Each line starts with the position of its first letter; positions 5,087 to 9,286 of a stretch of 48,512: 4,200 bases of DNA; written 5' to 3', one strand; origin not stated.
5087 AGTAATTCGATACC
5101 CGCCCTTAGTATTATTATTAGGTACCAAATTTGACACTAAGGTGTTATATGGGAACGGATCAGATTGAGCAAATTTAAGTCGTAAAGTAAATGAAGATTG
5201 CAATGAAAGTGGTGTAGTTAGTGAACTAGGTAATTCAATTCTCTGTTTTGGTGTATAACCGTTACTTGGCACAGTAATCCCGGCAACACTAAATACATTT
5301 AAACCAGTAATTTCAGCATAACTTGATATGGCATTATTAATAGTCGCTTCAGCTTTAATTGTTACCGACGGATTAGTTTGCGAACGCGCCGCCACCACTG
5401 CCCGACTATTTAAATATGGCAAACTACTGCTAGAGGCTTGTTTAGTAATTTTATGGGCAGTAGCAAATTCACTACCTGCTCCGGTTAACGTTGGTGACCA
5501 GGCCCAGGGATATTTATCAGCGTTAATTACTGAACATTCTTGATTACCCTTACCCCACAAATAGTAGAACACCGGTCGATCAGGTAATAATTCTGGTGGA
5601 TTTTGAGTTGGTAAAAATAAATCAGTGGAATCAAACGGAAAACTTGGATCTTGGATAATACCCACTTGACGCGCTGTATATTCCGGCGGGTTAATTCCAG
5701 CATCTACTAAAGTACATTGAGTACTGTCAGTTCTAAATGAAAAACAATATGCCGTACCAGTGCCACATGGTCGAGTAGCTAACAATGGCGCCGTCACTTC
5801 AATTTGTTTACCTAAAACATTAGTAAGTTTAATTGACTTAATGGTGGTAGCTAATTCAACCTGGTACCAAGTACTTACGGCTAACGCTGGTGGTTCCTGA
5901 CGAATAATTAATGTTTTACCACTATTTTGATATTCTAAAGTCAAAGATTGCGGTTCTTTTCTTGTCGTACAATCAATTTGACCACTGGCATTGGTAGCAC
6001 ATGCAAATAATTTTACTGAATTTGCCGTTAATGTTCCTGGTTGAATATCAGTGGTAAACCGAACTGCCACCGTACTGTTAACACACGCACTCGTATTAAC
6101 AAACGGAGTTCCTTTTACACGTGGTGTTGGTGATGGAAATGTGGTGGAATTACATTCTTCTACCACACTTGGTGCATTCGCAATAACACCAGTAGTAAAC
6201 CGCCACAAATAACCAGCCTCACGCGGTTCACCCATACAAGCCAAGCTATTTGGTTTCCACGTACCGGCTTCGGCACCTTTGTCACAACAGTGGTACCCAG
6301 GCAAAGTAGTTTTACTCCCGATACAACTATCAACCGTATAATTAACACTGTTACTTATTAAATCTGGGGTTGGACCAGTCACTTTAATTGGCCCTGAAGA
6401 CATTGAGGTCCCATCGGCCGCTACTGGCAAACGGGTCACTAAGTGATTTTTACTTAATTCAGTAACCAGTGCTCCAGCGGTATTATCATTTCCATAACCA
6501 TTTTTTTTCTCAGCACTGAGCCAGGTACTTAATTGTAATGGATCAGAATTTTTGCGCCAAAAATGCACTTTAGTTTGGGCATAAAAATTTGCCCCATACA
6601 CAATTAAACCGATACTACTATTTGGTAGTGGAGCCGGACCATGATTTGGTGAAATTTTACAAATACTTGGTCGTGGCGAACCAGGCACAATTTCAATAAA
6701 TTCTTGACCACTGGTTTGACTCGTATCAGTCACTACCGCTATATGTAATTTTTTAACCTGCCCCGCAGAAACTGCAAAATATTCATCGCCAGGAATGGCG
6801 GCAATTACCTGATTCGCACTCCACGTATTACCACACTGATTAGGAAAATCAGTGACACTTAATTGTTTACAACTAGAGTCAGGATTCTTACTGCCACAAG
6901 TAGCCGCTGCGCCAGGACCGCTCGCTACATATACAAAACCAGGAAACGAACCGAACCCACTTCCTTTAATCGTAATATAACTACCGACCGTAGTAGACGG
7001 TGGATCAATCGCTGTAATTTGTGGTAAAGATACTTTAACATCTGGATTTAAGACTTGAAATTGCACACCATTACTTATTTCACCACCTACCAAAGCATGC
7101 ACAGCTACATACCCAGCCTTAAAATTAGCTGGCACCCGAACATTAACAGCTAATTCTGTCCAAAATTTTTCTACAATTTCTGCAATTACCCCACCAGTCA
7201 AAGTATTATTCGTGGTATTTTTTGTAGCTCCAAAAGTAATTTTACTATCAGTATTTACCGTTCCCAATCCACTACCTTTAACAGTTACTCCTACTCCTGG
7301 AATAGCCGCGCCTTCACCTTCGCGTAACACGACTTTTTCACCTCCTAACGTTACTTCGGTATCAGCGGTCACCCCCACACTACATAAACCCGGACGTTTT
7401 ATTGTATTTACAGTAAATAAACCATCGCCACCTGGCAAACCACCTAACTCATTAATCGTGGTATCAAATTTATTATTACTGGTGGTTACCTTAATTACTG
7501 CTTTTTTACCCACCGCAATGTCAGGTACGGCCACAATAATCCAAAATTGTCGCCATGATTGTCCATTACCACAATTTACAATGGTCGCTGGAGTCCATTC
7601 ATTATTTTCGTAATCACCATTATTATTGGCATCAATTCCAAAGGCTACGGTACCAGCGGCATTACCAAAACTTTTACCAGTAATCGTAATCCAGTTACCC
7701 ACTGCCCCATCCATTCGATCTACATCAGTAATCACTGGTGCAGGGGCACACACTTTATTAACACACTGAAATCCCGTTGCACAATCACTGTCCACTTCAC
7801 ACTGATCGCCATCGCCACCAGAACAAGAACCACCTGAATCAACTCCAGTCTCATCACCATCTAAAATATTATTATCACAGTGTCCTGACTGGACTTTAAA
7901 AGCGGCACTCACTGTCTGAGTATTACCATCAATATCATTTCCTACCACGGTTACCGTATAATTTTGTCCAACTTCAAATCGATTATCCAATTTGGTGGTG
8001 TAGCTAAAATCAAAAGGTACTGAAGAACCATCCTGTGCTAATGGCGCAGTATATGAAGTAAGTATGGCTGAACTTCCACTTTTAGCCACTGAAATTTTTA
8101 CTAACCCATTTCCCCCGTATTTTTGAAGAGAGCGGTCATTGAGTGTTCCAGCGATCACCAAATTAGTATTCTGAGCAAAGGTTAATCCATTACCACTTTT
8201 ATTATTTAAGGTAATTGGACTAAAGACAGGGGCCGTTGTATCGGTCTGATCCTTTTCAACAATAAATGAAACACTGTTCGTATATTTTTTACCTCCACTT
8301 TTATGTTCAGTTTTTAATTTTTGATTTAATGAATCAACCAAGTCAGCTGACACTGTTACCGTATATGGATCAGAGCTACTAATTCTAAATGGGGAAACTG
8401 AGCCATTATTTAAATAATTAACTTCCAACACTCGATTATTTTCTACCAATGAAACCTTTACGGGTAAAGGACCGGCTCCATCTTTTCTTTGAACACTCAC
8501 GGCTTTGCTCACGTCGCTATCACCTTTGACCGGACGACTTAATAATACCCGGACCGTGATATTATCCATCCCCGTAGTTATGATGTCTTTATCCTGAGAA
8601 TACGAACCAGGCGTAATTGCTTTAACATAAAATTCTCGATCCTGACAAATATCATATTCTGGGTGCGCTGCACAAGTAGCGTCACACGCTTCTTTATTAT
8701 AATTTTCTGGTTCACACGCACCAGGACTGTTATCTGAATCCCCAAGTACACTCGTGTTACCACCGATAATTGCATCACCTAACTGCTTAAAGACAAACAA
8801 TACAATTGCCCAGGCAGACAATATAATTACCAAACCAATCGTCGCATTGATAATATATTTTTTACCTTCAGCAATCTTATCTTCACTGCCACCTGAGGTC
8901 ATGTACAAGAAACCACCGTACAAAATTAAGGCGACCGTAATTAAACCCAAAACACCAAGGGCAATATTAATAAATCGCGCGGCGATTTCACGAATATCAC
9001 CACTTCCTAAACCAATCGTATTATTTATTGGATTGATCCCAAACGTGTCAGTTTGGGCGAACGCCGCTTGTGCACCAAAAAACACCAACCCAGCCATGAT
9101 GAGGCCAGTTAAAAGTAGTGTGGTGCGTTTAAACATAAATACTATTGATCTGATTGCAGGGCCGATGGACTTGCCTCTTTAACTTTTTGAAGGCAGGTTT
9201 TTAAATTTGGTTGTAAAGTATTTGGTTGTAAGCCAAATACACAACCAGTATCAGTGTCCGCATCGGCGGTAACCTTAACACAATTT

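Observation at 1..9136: A >9.1-kb open reading frame fills the region where the ORF track shows only scraps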

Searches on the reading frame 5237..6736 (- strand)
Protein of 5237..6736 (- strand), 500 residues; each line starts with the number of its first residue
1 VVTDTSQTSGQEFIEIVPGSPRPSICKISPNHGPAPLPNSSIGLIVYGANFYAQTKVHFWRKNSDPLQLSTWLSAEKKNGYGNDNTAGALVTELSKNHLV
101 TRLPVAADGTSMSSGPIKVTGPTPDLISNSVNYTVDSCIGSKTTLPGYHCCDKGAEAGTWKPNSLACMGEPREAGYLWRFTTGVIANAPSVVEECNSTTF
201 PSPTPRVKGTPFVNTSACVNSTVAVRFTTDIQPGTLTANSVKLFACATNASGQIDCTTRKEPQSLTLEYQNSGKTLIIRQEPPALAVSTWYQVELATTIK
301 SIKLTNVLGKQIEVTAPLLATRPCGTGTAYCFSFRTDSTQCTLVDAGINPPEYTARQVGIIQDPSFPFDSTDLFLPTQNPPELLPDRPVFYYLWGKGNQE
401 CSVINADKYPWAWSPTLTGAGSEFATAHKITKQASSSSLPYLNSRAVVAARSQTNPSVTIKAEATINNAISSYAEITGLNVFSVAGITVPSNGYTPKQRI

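Call 70: search_protein_families(library=pfam, proteins=[window:5237-6736:-], max_evalue=0.1)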
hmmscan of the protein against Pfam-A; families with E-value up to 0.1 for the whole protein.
window:5237-6736:- (500 aa): 1 family
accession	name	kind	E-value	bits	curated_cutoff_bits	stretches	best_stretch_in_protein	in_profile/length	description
PF13205.12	Big_5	-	0.00011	23.3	23.6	1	215-306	17-93/105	Bacterial Ig-like domain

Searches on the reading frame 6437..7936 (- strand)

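Call 70: search_protein_families(library=pfam, proteins=[window:6437-7936:-], max_evalue=0.1)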
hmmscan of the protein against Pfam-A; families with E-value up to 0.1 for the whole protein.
window:6437-7936:- (500 aa): 2 families
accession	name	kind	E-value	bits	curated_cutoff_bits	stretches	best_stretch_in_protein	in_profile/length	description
PF01833.30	TIG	-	5.9e-10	39.4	20.9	2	305-348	1-27/84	IPT/TIG domain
PF20009.4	GEVED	-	0.067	14.5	24.4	0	101-155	6-57/78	GEVED domain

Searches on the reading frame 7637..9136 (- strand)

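Call 70: search_protein_families(library=pfam, proteins=[window:7637-9136:-], max_evalue=0.1)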
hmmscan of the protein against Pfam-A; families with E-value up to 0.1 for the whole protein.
window:7637-9136:- (500 aa): 2 families
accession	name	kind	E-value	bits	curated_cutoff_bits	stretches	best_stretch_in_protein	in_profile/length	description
PF18895.5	T4SS_pilin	-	1.7e-10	41.2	26.6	1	47-114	4-70/71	Type IV secretion system pilin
PF02494.22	HYR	-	0.014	16.1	21.7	1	351-415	18-79/81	HYR domain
